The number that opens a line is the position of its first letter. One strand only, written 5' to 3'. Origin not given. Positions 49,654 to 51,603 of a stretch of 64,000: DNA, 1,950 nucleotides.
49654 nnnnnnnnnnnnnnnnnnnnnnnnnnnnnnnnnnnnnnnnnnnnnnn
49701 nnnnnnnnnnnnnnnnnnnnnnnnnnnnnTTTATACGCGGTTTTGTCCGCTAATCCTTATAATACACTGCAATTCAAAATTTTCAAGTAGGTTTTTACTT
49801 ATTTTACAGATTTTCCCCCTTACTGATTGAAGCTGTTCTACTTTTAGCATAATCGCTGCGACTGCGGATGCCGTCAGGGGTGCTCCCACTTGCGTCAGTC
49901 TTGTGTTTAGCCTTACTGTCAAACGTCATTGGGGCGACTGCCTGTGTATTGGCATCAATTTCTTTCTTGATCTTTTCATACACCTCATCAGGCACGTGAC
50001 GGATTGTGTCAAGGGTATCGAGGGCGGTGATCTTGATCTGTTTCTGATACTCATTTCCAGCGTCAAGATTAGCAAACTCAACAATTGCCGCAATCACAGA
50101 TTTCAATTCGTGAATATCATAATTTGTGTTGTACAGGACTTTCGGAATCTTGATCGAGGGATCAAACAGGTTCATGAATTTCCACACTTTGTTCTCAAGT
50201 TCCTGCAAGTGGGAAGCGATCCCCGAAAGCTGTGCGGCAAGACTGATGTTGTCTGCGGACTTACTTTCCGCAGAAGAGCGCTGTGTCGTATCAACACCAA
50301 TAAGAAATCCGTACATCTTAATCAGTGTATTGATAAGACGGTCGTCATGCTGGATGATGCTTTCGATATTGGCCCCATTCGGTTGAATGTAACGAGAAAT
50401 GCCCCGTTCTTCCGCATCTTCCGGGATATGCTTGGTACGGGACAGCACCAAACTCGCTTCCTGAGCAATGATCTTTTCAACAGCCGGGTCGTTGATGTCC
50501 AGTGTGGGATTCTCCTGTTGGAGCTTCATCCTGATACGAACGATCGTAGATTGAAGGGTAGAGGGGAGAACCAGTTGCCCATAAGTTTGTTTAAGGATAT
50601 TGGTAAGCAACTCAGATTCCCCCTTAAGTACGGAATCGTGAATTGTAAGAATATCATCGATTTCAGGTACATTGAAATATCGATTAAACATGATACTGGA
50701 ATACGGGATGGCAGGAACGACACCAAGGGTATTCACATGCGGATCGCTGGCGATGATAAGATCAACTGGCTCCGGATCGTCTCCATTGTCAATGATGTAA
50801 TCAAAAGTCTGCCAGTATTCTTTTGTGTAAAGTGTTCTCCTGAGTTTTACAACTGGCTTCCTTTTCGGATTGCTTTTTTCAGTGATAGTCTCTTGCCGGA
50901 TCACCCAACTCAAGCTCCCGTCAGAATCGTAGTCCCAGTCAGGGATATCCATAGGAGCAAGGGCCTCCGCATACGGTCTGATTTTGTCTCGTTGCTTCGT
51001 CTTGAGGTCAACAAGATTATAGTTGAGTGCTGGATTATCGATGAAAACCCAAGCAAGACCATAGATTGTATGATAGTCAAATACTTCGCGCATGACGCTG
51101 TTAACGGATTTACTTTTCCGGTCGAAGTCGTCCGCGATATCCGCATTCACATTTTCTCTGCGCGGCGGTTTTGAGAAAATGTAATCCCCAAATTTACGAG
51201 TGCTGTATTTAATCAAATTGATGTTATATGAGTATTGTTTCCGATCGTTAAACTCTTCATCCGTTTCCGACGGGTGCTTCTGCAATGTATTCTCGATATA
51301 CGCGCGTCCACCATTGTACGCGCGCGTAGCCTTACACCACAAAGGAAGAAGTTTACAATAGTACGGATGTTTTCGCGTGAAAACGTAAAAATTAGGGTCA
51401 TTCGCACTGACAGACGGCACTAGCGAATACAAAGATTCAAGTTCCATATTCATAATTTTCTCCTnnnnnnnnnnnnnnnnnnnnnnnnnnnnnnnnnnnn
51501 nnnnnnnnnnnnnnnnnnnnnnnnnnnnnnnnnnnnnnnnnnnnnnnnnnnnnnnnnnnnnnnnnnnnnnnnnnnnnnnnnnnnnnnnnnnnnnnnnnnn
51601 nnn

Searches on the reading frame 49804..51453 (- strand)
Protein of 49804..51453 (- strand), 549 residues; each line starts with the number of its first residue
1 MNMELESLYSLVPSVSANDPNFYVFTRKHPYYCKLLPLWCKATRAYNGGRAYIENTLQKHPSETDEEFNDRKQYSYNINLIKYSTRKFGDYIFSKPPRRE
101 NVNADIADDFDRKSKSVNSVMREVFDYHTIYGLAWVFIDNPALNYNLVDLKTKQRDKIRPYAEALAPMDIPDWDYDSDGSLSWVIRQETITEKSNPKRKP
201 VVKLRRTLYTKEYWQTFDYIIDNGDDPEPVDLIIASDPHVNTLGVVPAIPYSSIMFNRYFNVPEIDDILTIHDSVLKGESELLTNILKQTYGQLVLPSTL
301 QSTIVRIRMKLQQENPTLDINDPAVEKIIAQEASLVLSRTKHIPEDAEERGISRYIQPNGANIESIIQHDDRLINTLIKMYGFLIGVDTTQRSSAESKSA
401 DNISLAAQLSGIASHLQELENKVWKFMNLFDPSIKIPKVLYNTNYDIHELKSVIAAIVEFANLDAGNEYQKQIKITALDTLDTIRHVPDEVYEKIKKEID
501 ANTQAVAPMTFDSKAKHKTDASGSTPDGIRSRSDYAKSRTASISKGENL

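Call 7: search_dna_similar(query=window:49804-51453:-, collection=phages, mode=protein, max_rows=15)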
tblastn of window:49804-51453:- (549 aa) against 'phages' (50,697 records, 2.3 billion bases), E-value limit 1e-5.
Records with a match: 40; places in all: 40; records where one place covers at least 80% of the query: 28.
Best place of each record, by identity: <60% 40.
By first word of the organism name: Rhizobium 10; Klebsiella 6; Pseudomonas 6; Escherichia 4; Pelagibacter 4; Nitratiruptor 3; Stenotrophomonas 2; Salmonella 2; Xanthomonas 1; Tunturiibacter 1; and 1 more.
By host as written in the record: Pseudomonas syringae pv. actinidiae 3; - 2; Candidatus Pelagibacter sp. HTCC7211 2; Rhizobium etli CFN42 2; Pseudomonas syringae pv. avii 2; Salmonella enterica subsp. enterica serovar Typhimurium strain LT2 2; Xanthomonas sp. 1; Stenotrophomonas maltophilia B28B 1; and 25 more.
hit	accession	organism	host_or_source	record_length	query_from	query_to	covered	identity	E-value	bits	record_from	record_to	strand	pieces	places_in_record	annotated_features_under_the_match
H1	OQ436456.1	Xanthomonas phage JGB6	Xanthomonas sp.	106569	27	507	88%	28.4%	6e-26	119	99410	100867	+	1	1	portal protein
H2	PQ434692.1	Stenotrophomonas phage ANB28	Stenotrophomonas maltophilia B28B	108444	24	500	87%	26.2%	5e-26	119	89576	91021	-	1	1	hypothetical protein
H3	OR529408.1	Stenotrophomonas phage BUCTxx99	Stenotrophomonas maltophilia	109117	24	500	87%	26.2%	6e-26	119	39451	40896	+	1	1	portal protein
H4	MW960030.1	Rhizobium phage RHph_X66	R. phaseoli sv. phaseoli INC 2-5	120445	12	505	90%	24.4%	8e-17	91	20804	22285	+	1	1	putative portal protein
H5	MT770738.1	Rhizobium phage B1VFA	Rhizobium leguminosarum VF39SM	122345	12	505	90%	23.9%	1e-15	87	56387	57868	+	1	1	portal protein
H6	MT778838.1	Rhizobium phage V1VFA-S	-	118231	12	505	90%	23.7%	8e-15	84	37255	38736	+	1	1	portal protein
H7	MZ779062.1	Klebsiella phage pJN2-26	horse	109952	24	504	88%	24.2%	9e-20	100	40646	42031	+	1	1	portal protein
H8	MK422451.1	Klebsiella phage ST13-OXA48phi12.3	Klebsiella pneumoniae ST13-OXA48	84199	24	504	88%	24.2%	9e-20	100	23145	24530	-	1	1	portal protein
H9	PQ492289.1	Klebsiella phage vB_KpnS_p4727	Klebsiella pneumoniae 4727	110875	24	504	88%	24.2%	9e-20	100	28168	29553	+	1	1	record has no annotation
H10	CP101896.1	Klebsiella phage GArcari-2022b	Klebsiella pneumoniae strain 4011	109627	24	504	88%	24.2%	1e-19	99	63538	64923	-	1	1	record has no annotation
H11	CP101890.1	Klebsiella phage GArcari-2022a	Klebsiella pneumoniae strain 9362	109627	24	504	88%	24.2%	1e-19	99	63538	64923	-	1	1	record has no annotation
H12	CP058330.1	Klebsiella phage vB_Kpn_1825-KPC53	Klebsiella pneumoniae subsp. pneumoniae ...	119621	24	504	88%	24.2%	1e-19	99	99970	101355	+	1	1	record has no annotation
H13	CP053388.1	Escherichia phage CMS-2020a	Escherichia coli strain SCU-107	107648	24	508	88%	23.9%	9e-18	94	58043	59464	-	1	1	record has no annotation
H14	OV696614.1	Escherichia phage Cyrano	-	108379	24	508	88%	23.7%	5e-18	94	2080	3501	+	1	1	Head-Tail connector protein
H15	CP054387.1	Escherichia phage CMS-2020a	Escherichia coli strain SCU-175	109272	24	508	88%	23.7%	5e-18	94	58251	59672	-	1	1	record has no annotation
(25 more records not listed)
